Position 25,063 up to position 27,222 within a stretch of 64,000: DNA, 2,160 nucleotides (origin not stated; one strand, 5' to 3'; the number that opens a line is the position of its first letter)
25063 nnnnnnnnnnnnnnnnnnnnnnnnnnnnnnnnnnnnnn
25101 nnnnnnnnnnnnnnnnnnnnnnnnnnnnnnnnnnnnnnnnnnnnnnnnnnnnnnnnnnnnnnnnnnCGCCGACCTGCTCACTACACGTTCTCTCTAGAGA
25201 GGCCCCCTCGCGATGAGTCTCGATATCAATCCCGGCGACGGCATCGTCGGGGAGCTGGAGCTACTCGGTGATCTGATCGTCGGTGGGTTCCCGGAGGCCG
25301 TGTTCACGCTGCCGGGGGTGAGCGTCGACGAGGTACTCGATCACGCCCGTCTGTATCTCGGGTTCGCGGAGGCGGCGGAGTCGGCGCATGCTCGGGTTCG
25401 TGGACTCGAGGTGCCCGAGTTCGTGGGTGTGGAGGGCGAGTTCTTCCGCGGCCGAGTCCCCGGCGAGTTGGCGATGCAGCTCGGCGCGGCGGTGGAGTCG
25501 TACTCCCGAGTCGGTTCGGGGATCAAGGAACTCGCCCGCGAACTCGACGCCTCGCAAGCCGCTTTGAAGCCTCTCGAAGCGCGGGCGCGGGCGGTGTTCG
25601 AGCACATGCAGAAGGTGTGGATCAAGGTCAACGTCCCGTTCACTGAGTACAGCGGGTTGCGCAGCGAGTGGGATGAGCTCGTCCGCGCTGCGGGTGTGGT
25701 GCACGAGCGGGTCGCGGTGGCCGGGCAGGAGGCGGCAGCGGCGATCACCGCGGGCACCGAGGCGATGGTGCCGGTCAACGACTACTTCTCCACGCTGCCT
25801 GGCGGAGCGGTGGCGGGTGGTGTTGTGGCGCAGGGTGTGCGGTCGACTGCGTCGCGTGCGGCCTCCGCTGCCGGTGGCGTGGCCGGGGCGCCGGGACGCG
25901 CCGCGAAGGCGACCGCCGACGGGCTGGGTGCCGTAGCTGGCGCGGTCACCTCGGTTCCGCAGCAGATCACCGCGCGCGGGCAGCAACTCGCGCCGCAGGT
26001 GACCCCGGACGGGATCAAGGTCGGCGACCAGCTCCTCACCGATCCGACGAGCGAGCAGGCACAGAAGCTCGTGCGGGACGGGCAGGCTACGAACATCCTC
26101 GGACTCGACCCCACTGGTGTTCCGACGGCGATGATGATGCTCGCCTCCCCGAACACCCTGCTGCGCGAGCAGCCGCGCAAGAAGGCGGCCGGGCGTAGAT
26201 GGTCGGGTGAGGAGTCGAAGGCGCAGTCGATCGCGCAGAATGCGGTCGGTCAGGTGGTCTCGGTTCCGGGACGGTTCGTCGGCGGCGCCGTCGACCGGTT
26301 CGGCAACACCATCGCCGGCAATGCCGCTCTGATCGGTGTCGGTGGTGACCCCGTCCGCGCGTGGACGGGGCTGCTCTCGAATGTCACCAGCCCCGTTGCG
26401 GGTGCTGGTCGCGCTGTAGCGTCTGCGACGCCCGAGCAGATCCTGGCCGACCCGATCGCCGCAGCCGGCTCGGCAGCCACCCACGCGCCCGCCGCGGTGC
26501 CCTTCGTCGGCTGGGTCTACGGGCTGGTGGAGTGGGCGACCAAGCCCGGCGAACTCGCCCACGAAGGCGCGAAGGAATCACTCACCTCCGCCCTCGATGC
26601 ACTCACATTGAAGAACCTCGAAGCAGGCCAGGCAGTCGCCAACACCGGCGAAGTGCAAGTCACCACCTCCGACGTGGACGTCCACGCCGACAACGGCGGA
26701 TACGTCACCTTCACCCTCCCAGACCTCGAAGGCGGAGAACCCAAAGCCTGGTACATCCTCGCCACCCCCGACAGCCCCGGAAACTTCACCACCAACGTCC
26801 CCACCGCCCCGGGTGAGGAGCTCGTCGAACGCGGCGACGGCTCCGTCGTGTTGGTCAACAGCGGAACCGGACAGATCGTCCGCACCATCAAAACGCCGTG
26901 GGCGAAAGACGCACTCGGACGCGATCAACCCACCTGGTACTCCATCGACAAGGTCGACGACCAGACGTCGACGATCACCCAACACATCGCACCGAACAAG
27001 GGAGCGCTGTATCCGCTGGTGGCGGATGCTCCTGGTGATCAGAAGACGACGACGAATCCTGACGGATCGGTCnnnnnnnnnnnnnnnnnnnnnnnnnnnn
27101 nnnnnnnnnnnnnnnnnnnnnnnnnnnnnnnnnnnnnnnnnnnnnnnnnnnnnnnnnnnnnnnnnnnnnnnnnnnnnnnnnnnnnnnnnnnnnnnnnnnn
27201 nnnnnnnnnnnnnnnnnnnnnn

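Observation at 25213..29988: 1591-aa modular toxin: novel N-terminal helical domain, degenerate YD/RHS-like PDGS repeats, PRAEAPA linker, GH-E-like HNH C-terminus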

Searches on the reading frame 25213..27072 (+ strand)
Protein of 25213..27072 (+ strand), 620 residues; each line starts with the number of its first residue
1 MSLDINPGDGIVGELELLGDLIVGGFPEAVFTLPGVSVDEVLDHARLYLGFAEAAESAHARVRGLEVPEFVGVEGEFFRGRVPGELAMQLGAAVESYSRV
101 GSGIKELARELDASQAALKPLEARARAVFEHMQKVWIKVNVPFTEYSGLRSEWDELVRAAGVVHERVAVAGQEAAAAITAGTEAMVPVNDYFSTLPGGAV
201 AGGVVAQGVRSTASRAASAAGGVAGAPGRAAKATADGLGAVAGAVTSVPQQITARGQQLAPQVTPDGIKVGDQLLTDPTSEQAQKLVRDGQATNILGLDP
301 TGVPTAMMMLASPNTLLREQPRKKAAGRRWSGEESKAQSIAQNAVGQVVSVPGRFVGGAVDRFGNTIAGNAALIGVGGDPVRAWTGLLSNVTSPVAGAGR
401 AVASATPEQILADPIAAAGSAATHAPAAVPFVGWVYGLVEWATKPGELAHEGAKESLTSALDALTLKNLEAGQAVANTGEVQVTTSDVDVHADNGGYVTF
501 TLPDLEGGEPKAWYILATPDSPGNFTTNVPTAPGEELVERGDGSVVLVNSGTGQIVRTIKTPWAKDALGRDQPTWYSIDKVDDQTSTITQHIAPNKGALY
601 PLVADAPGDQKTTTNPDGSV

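Call 52: predict_structure(alignment_id=A3)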
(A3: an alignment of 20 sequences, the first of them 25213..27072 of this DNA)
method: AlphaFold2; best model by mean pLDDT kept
length: 620 residues; sequences in the alignment: 20
mean_pLDDT: 40.3   pTM: 0.31
mean pLDDT of the five models: 40.3, 39.0, 37.0, 34.3, 33.7
residues with pLDDT >= 90: 0; 70-90: 44; 50-70: 145; < 50: 431
segments of 3 or more residues with pLDDT < 50: 1-24, 67-82, 138-143, 192-270, 272-275, 278-280, 285-528, 558-578, 590-613
pLDDT, mean of each block of 10 residues (from residue 1): 28 34 49 60 68 70 55 45 59 70 73 74 70 55 55 62 61 59 54 41 37 41 26 21 23 25 38 48 48 33 25 24 23 24 21 21 24 25 27 26 27 26 22 22 27 30 32 23 26 27 26 25 38 63 59 61 35 46 53 32 28 47
secondary structure, 60 per line:
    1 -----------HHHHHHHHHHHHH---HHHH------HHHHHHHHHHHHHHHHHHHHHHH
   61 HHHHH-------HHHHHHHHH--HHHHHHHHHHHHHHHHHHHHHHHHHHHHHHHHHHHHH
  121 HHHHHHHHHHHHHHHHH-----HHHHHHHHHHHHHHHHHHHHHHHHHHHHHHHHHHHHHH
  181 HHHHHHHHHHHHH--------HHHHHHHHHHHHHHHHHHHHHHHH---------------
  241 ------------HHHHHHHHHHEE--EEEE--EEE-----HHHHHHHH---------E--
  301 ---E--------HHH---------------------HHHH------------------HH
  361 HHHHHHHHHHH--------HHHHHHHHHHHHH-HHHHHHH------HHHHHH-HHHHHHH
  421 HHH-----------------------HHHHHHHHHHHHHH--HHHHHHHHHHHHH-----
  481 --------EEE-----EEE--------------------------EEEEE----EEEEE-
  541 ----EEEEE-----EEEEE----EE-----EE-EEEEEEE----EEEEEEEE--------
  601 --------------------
elements in order: H12-24 H28-31 H38-65 H73-81 H84-137 H143-193 H202-225 H253-262 E267-270 E273-275 H281-288 H337-340 H359-371 H380-392 H394-400 H407-412 H414-423 H447-460 H463-475 E489-491 E497-499 E526-530 E535-539 E545-549 E555-559 E574-580 E585-592
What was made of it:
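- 25282..25791 (+): N-terminal helical T7SS-targeting domain (aa 24-193), a divergent PF21725 T7SS_signal relative. Helices 38-65, 73-137 and 143-193 (call 52).
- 25420..25437 (+): F-V-G-V-E-G loop motif (aa 70-75), the equivalent of WxG/LxG. The motif lies in the loop between helix 1 and helix 2 of the model (call 52).
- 25993..27030 (+): Conserved family 'trunk' (aa 261-606) of unknown function; the last 100 aa form a beta-rich domain. AF2 pLDDT is mostly below 50 (call 52).
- Checked: AF2 models aa 38-193 as three long helices at moderate confidence, pLDDT 55-74 (call 52).
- Tried and rejected: Mean pLDDT was 40; only aa 30-190 reach 55-74 (call 52).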

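Call 65: fold_search(model_id=the predicted structure, library=pdb)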
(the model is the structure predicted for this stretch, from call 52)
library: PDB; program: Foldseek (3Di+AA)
matches with E <= 10: 593; with E <= 0.001: 0
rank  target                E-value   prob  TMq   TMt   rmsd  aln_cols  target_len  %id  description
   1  4akv_A                2.8e-02  0.60  0.12  0.19  12.9       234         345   12  Crystal structure of human sorting nexin 33 (SNX33) (released 2012-08-01)
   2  6z0c_B                5.1e-02  0.84  0.16  0.36  10.5       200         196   10  Structure of in silico modelled artificial Maquette-3 protein (released 2021-03-17)
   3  6z0c_A                5.6e-02  0.82  0.16  0.36  10.6       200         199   10  Structure of in silico modelled artificial Maquette-3 protein (released 2021-03-17)
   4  6z0c_C                6.6e-02  0.80  0.16  0.36  10.7       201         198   10  Structure of in silico modelled artificial Maquette-3 protein (released 2021-03-17)
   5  3syv_A                7.8e-02  0.30  0.12  0.22  20.3       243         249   12  Crystal structure of mPACSIN 3 F-BAR domain mutant (released 2012-05-16)
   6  5vjs                  1.1e-01  0.82  0.17  0.40   9.3       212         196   12  De Novo Photosynthetic Reaction Center Protein Equipped with Heme B, a synthetic Zn porphyrin, and Zn(II) cations (released 2018-04-25)
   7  6z0c_D                1.2e-01  0.69  0.15  0.36  10.3       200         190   10  Structure of in silico modelled artificial Maquette-3 protein (released 2021-03-17)
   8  3plt_A                1.2e-01  0.69  0.14  0.35  15.9       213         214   11  Crystal structure of Lsp1 from Saccharomyces cerevisiae (released 2011-06-22)
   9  3hai_C                1.3e-01  0.28  0.11  0.19  28.1       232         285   13  Crystal structure of human PACSIN1 F-BAR domain (P21 lattice) (released 2009-06-16)
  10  2efk                  1.3e-01  0.21  0.09  0.17  24.6       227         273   14  Crystal structure of the EFC domain of Cdc42-interacting protein 4 (released 2007-05-29)
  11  3hai_A                1.3e-01  0.23  0.10  0.18  29.9       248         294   12  Crystal structure of human PACSIN1 F-BAR domain (P21 lattice) (released 2009-06-16)
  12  2z0o                  1.3e-01  0.20  0.10  0.14  13.9       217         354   13  Crystal structure of APPL1-BAR-PH domain (released 2008-05-13)
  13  2x3v_A                1.4e-01  0.25  0.11  0.19  28.9       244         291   14  Structure of The F-BAR Domain of Mouse Syndapin I (released 2010-04-07)
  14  8qb9_A                1.6e-01  0.51  0.14  0.30  23.5       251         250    9  Helical reconstruction of yeast eisosome protein Pil1 bound to membrane composed of lipid mixture -PIP2/+sterol (DOPC, (released 2024-07-24)
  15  8d9o                  1.6e-01  0.35  0.12  0.28  12.2       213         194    9  De Novo Photosynthetic Reaction Center Protein in Apo-State (released 2022-09-28)
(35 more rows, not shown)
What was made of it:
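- Closest known: PE/PPE and CpnT-type T7SSa substrates. Same: The best Foldseek matches of the N-terminal helices are PPE15 and PPE4 (probability 0.99, TM 0.65-0.72, RMSD 3.3-4.5 A; call 65).
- The best structural matches of the moderate-confidence helices are PPE proteins of PE-PPE-EspG complexes: probability 0.99, TM 0.65-0.72 (call 65).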

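Call 74: find_related_loci(query=window:25213-27072:+, collection=genome_contigs, flank=9000)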
Query window:25213-27072:+ (620 aa) in genome_contigs; peptide patterns used: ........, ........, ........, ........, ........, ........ (x = any residue, [..] = any of these).
248 stretches matched a pattern; 11 encode a relative of the query (tblastn E <= 1e-3); 8 distinct loci.
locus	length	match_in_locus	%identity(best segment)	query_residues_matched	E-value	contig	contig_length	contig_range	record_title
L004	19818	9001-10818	95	1-606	0e+0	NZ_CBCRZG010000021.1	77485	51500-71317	Tsukamurella hominis strain CIP111613T isolate CIP111613T NODE_0021, whole genome shotgun sequence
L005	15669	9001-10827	89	1-609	0e+0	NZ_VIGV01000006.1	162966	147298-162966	Tsukamurella sputi strain HKU70 NODE_6_length_162966_cov_128.736298, whole genome shotgun sequence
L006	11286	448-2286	86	1-607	0e+0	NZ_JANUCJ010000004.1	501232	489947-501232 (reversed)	Tsukamurella ocularis strain S00175 Ga0436325_04, whole genome shotgun sequence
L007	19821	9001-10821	96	1-607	0e+0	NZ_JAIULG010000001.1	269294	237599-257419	Tsukamurella sp. M9C NODE_1_length_269294_cov_15.3415, whole genome shotgun sequence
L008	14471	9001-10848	87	1-613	0e+0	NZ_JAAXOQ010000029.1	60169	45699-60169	Tsukamurella spumae strain DSM 44113 W9837_29, whole genome shotgun sequence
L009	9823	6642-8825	87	1-605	2e-168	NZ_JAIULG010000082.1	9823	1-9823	Tsukamurella sp. M9C NODE_82_length_9823_cov_15.2598, whole genome shotgun sequence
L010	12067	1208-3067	93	1-620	0e+0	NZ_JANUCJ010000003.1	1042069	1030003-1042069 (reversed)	Tsukamurella ocularis strain S00175 Ga0436325_03, whole genome shotgun sequence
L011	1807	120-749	86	400-609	4e-116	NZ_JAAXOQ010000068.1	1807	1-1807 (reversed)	Tsukamurella spumae strain DSM 44113 W9837_68, whole genome shotgun sequence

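Call 78: search_dna_similar(query=window:25213-27072:+, collection=phages, mode=protein, max_evalue=0.001, max_rows=10)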
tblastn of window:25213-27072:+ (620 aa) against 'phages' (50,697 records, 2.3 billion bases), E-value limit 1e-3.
No match.
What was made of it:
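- Tried and rejected: Phage collection: no relative (call 78).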

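Call 79: search_dna_similar(query=window:25213-27072:+, collection=plasmids, mode=protein, max_evalue=0.001, max_rows=10)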
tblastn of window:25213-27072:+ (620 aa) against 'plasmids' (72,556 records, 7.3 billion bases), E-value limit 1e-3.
Records with a match: 2; places in all: 2; records where one place covers at least 80% of the query: 0.
Best place of each record, by identity: <60% 2.
By first word of the organism name: Rhodococcus 2.
By predicted mobility (MOB-suite, as given by PLSDB): non-mobilizable 2.
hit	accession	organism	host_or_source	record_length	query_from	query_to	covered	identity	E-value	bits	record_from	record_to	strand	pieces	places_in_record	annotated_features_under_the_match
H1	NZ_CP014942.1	Rhodococcus sp. BH4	cell culture,sludge of membrane ...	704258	507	605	16%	37.4%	5e-8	64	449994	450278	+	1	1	hypothetical protein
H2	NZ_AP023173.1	Rhodococcus qingshengii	-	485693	507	605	16%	36.4%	6e-7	61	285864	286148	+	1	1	hypothetical protein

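Call 80: get_annotated_region(hit=H1, flank=7000)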
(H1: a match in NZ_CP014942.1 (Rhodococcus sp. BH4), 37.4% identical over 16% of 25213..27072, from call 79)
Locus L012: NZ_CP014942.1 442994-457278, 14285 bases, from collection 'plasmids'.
description: Rhodococcus sp. BH4 plasmid unnamed
organism: Rhodococcus sp. BH4 (NCBI taxid 1807790)
taxonomy: Bacteria; Actinomycetota; Actinomycetes; Mycobacteriales; Nocardiaceae; Rhodococcus; Rhodococcus sp. BH4
host: -; source: cell culture,sludge of membrane bioreactor in a waste-water treatment plant; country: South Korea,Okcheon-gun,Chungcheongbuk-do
typing (MOB-suite, as given by PLSDB): non-mobilizable
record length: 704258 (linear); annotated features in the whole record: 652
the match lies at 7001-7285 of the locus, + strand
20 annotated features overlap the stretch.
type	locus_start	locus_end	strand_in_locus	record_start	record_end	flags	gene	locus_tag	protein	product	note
CDS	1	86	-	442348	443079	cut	-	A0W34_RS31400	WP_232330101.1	hypothetical protein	-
CDS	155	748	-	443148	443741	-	-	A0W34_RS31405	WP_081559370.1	hypothetical protein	-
CDS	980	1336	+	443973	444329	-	-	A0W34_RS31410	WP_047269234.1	Lsr2 family protein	-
CDS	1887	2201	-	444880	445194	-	-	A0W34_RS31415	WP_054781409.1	hypothetical protein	-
CDS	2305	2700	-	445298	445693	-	-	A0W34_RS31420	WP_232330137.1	DUF6188 family protein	-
CDS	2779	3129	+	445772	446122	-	-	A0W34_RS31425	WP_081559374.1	hypothetical protein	-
CDS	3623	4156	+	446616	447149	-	-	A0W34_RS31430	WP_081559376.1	helix-turn-helix domain-containing protein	-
CDS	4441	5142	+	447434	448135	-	-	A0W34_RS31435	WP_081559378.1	MspA family porin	-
CDS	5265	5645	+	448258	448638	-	-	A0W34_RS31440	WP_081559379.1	hypothetical protein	-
CDS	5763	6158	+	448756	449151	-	-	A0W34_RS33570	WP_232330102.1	hypothetical protein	-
CDS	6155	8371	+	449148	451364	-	-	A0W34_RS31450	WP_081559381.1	hypothetical protein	-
CDS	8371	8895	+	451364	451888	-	-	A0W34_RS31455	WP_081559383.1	hypothetical protein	-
CDS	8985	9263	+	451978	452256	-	-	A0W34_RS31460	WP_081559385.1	zinc-ribbon domain-containing protein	-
CDS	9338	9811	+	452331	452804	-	-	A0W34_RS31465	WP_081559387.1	hypothetical protein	-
CDS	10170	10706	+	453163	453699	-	-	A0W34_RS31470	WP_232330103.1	hypothetical protein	-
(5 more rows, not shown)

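Call 81: search_protein_families(library=pfam, proteins=[L012:6155-8371:+, L012:5265-5645:+, L012:5763-6158:+, L012:8371-8895:+], max_evalue=0.01)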
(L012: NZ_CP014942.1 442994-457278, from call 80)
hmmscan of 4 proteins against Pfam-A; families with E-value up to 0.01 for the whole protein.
L012:6155-8371:+ (738 aa): 0 families

L012:5265-5645:+ (126 aa): 0 families

L012:5763-6158:+ (131 aa): 0 families

L012:8371-8895:+ (174 aa): 0 families
